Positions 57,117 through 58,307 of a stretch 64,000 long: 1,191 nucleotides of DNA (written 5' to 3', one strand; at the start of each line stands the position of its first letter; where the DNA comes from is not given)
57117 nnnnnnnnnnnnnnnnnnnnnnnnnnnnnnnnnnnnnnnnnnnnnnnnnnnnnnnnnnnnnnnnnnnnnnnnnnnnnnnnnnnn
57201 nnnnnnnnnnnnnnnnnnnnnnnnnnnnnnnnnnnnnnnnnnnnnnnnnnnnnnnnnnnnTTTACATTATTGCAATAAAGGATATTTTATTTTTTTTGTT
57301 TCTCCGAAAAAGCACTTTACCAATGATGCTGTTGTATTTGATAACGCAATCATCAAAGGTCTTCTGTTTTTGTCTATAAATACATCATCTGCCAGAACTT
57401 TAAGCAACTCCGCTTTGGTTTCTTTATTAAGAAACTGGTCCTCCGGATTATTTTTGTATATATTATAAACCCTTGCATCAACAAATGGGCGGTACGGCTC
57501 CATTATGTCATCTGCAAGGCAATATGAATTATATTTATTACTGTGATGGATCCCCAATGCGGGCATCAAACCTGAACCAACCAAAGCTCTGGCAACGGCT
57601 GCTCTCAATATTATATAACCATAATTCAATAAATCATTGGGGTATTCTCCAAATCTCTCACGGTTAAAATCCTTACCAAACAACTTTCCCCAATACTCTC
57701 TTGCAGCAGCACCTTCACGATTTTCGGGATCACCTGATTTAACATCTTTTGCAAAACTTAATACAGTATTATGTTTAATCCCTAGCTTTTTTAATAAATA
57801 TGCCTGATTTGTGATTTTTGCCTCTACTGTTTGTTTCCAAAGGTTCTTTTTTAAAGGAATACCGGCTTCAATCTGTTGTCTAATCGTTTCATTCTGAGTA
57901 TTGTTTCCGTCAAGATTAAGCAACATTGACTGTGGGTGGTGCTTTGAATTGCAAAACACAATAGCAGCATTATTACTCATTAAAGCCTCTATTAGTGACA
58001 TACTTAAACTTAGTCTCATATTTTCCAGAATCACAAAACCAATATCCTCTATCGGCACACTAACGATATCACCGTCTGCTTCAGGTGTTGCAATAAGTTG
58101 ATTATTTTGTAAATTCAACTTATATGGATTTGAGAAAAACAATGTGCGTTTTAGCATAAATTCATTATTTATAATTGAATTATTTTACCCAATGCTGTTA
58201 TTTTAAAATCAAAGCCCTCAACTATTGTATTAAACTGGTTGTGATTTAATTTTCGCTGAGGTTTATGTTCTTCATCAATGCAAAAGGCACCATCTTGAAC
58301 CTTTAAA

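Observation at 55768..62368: Complete, compact type II-C CRISPR-Cas9 locus with every RNA and protein component readable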

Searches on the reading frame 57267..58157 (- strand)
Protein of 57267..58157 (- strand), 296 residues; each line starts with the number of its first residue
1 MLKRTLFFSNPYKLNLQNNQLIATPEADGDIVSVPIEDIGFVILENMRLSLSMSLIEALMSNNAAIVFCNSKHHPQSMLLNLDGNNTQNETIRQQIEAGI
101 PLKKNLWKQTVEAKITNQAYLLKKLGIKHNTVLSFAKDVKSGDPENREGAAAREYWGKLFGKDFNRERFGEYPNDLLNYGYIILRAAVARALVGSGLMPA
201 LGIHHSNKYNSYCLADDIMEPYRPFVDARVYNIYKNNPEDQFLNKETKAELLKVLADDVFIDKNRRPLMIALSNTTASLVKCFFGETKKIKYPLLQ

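Call 10: search_protein_families(library=ncbifam, proteins=[window:57267-58157:-])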
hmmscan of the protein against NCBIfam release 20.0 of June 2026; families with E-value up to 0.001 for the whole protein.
window:57267-58157:- (296 aa): 9 families
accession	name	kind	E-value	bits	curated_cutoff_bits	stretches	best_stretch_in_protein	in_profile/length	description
TIGR03639.1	cas1_NMENI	exception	7.1e-91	304.4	120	1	3-280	1-278/278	type II CRISPR-associated endonuclease Cas1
TIGR00287.1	cas1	equivalog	4.9e-25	88.3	71.7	1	14-253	11-283/327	CRISPR-associated endonuclease Cas1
TIGR04093.1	cas1_CYANO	exception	5.5e-16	58.4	385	1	5-260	2-283/334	type I-D CRISPR-associated endonuclease Cas1d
NF049935.1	cas4g_cas1g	exception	3.6e-14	52.1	560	1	13-237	225-471/546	CRISPR-associated endonuclease Cas4g/Cas1g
TIGR04329.1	cas1_PREFRAN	exception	1.1e-10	41.1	300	1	7-236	11-252/317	type V CRISPR-associated endonuclease Cas1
TIGR03640.1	cas1_DVULG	exception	5.7e-10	38.9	385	1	174-230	201-257/340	type I-C CRISPR-associated endonuclease Cas1c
TIGR03641.1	cas1_HMARI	exception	8e-08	31.9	304.1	1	6-263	3-276/324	type I-B CRISPR-associated endonuclease Cas1b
TIGR03983.1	cas1_MYXAN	equivalog_domain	5.8e-06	25.5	358.05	1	174-230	207-264/347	type I-MYXAN CRISPR-associated endonuclease Cas1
TIGR03638.1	cas1_ECOLI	exception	5.7e-05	22.5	215.6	0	158-214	155-213/269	type I-E CRISPR-associated endonuclease Cas1e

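Call 11: search_protein_families(library=pfam, proteins=[window:57267-58157:-])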
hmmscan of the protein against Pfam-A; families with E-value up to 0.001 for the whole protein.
window:57267-58157:- (296 aa): 1 family
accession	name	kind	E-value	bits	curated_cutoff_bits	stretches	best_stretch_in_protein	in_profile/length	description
PF01867.21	Cas_Cas1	-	2.8e-26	92.8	22.3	1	12-247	8-265/283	CRISPR associated protein Cas1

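Call 83: search_protein_families(library=pfam, proteins=[L025:7810-7902:+], max_evalue=1)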
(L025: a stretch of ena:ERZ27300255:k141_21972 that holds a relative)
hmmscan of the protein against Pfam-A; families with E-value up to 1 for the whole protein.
L025:7810-7902:+ (31 aa): 1 family
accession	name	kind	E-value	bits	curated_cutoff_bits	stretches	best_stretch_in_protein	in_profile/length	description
PF17331.7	GFD1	-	0.0049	17.5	23.4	1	2-29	7-35/44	GFD1 mRNA transport factor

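Call 84: search_protein_families(library=ncbifam, proteins=[L025:7810-7902:+], max_evalue=1)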
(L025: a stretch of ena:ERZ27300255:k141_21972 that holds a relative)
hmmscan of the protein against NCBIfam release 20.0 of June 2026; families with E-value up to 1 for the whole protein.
L025:7810-7902:+ (31 aa): 0 families

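Call 94: search_protein_families(library=padloc, proteins=[window:57267-58157:-], max_evalue=0.00001)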
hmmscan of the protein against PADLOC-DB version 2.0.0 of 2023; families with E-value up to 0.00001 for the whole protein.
window:57267-58157:- (296 aa): 25 families
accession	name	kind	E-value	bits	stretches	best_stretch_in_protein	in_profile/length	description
PDLC02061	Cas1_II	-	5.3e-112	372.1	1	1-293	30-303/335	-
PDLC00926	Cas1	-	1.9e-91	304.4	1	3-280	1-278/278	"CRISPR-associated endonuclease Cas1, subtype II/NMENI"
PDLC01333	Cas1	-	1.7e-85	284.7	1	3-278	1-269/270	"CAS-I,CAS-II,CAS-III,CAS-IV,CAS-V,CAS-VI; acquisition_1"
PDLC01741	Cas1_IIIa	-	2.9e-62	208.7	1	5-287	4-287/301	-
PDLC01248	Cas1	-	1.4e-49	167.2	1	4-283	1-287/289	"CAS-I,CAS-II,CAS-III,CAS-IV,CAS-V,CAS-VI; acquisition_1"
PDLC01449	Cas1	-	1.7e-44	150.1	1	4-257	2-249/285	"CAS-I,CAS-II,CAS-III,CAS-IV,CAS-V,CAS-VI; acquisition_1"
PDLC00928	Cas1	-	2.8e-40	136.2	1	4-285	1-314/315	Cas1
PDLC01608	Cas1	-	5.8e-27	92.9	1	13-248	9-259/276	"CAS-I,CAS-II,CAS-III,CAS-IV,CAS-V,CAS-VI; acquisition_1"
PDLC01249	Cas1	-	9.1e-26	88.9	1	11-239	6-241/246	"CAS-I,CAS-II,CAS-III,CAS-IV,CAS-V,CAS-VI; acquisition_1"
PDLC00927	Cas1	-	1.3e-25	88.3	1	14-253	11-283/327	CRISPR-associated endonuclease Cas1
PDLC01747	Cas1g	-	1.2e-20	71.6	1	16-237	211-448/523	-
PDLC02063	Cas1_IIIb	-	1.3e-20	71.5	1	27-291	333-611/617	-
PDLC02066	Cas1b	-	1.9e-20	71.4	1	173-252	196-284/322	-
PDLC02025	Cas1d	-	7.3e-19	66.4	1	16-235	14-243/316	-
PDLC02062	Cas1_II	-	2.2e-18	64.6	1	14-254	13-271/317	-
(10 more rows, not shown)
